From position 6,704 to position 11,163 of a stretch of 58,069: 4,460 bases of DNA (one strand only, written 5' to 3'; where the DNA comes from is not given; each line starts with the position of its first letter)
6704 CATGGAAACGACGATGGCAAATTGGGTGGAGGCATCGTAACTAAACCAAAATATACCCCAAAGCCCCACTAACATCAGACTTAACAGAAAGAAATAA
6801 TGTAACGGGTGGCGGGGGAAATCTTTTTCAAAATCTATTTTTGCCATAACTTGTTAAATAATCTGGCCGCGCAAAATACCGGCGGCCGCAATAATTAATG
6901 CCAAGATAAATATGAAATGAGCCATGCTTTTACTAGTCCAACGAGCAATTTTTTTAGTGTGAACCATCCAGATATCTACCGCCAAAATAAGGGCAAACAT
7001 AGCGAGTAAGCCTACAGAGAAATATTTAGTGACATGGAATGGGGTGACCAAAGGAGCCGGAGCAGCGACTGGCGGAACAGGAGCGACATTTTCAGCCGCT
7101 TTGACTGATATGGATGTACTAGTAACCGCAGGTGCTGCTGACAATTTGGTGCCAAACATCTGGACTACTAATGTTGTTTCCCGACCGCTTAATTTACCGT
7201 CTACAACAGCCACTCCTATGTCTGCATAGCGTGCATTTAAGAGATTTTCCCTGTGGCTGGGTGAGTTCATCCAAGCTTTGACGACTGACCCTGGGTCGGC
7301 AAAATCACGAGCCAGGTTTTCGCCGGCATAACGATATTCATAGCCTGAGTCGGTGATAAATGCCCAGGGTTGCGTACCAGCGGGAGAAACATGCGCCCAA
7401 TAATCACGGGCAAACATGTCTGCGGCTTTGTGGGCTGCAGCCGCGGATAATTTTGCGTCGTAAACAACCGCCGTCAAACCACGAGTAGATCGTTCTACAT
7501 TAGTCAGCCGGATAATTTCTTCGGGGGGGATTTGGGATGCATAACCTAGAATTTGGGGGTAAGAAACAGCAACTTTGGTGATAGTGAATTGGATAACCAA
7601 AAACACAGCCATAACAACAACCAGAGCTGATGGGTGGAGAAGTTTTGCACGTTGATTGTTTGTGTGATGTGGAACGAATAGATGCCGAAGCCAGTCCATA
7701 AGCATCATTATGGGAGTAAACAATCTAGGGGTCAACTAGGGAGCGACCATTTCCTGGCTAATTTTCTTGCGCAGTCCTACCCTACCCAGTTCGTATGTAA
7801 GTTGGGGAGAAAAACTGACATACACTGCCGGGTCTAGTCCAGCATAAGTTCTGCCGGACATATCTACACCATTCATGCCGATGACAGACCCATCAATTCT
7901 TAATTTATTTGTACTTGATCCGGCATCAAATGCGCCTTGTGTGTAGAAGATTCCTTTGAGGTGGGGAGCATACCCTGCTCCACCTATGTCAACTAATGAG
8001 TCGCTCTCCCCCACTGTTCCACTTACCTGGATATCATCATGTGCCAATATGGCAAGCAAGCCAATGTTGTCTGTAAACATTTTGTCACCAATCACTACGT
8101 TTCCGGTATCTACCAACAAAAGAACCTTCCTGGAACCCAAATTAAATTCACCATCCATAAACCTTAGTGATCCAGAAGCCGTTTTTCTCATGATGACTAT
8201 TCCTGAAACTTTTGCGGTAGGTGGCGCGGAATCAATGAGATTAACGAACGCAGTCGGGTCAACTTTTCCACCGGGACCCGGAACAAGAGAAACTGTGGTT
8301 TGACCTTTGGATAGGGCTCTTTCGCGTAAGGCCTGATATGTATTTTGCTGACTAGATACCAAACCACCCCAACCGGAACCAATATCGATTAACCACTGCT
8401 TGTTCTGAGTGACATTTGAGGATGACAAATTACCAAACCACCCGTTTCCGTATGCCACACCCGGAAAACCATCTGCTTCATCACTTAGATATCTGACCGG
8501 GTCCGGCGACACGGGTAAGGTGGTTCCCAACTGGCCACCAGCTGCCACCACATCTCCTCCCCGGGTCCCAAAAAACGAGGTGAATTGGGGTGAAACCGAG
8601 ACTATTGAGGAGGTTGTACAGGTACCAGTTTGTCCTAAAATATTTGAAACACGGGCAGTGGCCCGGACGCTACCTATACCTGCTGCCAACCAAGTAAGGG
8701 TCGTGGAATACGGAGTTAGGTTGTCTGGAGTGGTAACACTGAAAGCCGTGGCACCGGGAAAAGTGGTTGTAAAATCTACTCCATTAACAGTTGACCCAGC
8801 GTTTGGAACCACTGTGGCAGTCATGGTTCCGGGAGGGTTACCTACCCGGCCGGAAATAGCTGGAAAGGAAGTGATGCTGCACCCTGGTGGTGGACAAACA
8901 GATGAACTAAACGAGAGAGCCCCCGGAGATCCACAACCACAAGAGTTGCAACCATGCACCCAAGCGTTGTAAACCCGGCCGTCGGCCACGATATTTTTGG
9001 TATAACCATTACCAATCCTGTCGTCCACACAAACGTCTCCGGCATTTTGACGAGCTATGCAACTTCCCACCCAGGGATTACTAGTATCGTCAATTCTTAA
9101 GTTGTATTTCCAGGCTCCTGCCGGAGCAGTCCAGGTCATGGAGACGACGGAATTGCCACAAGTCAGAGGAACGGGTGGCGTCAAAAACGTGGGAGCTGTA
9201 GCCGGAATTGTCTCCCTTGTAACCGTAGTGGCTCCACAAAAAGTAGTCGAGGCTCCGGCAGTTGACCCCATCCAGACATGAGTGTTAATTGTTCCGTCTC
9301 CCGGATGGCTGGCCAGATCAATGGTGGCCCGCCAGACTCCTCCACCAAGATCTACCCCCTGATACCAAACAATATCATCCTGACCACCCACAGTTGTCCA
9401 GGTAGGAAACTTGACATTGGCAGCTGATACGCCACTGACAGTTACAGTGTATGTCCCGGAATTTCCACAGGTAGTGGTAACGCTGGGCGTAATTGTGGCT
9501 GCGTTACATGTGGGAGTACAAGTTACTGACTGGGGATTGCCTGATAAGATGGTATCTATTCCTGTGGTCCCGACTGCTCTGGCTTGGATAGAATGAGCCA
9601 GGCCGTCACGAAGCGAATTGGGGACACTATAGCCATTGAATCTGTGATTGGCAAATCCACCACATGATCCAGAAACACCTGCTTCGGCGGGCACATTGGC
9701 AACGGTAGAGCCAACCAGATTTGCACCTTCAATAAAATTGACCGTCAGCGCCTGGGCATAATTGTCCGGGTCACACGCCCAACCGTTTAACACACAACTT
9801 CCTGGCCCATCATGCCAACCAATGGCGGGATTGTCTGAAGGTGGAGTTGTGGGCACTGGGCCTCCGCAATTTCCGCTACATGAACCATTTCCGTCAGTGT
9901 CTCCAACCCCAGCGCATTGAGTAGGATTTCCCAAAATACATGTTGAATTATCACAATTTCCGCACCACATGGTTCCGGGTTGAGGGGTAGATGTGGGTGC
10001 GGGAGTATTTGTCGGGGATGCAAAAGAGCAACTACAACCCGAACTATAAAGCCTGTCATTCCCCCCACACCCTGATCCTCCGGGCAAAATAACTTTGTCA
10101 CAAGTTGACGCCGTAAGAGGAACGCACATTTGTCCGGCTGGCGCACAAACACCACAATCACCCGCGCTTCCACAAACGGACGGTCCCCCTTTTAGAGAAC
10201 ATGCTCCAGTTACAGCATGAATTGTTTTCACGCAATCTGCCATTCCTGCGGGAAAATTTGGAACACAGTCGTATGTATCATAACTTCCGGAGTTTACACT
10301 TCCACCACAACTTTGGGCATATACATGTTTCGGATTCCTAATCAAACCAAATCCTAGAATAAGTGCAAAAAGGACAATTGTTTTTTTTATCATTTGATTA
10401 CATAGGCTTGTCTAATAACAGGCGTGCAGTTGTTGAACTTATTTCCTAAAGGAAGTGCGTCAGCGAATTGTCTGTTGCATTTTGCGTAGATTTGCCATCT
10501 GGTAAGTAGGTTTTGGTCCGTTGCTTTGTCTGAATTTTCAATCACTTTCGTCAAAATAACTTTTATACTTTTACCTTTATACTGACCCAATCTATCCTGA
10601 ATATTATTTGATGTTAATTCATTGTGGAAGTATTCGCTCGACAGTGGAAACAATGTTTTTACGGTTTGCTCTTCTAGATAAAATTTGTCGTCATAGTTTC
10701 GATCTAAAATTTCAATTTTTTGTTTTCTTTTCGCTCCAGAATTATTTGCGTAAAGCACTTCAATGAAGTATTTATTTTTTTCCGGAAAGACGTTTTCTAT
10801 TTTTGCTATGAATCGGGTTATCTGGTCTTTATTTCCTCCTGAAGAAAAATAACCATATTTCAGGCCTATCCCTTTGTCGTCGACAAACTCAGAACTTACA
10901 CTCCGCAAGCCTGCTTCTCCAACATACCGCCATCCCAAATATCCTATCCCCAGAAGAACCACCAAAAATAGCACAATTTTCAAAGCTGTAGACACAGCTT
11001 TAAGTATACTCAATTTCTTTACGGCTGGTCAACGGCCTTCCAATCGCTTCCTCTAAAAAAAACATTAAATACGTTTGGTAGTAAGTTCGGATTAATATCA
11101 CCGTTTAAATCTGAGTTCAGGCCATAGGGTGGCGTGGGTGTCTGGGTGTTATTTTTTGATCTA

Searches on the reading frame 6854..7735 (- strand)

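Call 77: search_protein_families(library=pfam, proteins=[window:6854-7735:-], max_evalue=0.00001)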
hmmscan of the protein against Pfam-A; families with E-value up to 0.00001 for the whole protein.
window:6854-7735:- (293 aa): 1 family
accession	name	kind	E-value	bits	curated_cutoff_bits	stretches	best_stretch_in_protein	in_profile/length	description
PF00188.32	CAP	-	9.2e-19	68.9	21.1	1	76-192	2-115/117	Cysteine-rich secretory protein family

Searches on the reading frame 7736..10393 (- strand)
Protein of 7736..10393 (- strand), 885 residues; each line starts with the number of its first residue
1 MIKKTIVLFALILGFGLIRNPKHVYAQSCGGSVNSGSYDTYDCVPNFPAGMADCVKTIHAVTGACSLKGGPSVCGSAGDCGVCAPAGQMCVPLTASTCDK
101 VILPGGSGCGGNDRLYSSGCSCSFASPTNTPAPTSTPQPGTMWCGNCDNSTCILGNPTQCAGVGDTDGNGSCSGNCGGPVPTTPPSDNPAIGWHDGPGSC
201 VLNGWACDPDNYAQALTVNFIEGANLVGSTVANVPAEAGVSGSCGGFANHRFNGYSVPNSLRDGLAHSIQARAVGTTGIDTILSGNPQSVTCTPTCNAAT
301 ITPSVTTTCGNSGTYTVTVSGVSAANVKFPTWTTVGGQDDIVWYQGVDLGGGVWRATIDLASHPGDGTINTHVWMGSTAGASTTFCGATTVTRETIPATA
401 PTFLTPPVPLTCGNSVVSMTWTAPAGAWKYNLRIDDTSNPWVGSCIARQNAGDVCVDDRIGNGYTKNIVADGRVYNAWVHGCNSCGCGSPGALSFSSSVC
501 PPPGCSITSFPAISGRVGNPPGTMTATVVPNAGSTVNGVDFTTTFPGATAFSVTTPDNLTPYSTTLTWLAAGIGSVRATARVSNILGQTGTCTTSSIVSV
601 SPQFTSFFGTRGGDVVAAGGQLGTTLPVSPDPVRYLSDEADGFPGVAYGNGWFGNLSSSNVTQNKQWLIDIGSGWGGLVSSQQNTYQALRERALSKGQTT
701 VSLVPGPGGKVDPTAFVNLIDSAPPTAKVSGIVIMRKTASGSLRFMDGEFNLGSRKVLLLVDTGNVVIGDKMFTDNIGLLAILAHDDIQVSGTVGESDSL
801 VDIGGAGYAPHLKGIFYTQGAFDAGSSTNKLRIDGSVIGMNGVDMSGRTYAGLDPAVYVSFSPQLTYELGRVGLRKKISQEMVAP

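Call 77: search_protein_families(library=pfam, proteins=[window:7736-10393:-], max_evalue=0.00001)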
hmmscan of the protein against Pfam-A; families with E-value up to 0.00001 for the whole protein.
window:7736-10393:- (885 aa): 1 family
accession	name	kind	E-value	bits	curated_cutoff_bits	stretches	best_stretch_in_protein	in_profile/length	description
PF08481.16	GBS_Bsp-like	-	3.8e-14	52.9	31.6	1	307-389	4-90/92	GBS Bsp-like repeat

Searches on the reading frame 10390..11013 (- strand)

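Call 59: search_protein_families(library=pfam, proteins=[window:10390-11013:-], max_evalue=1)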
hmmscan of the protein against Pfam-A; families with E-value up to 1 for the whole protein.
window:10390-11013:- (207 aa): 2 families
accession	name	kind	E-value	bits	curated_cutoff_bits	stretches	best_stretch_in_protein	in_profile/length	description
PF25683.1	URGCP_GTPase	-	0.049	12.8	55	1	62-160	39-135/396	URGCP-like GTPase domain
PF23857.1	Phage_TAC_19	-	0.39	11.3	27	1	89-166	23-101/109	Phage tail chaperone protein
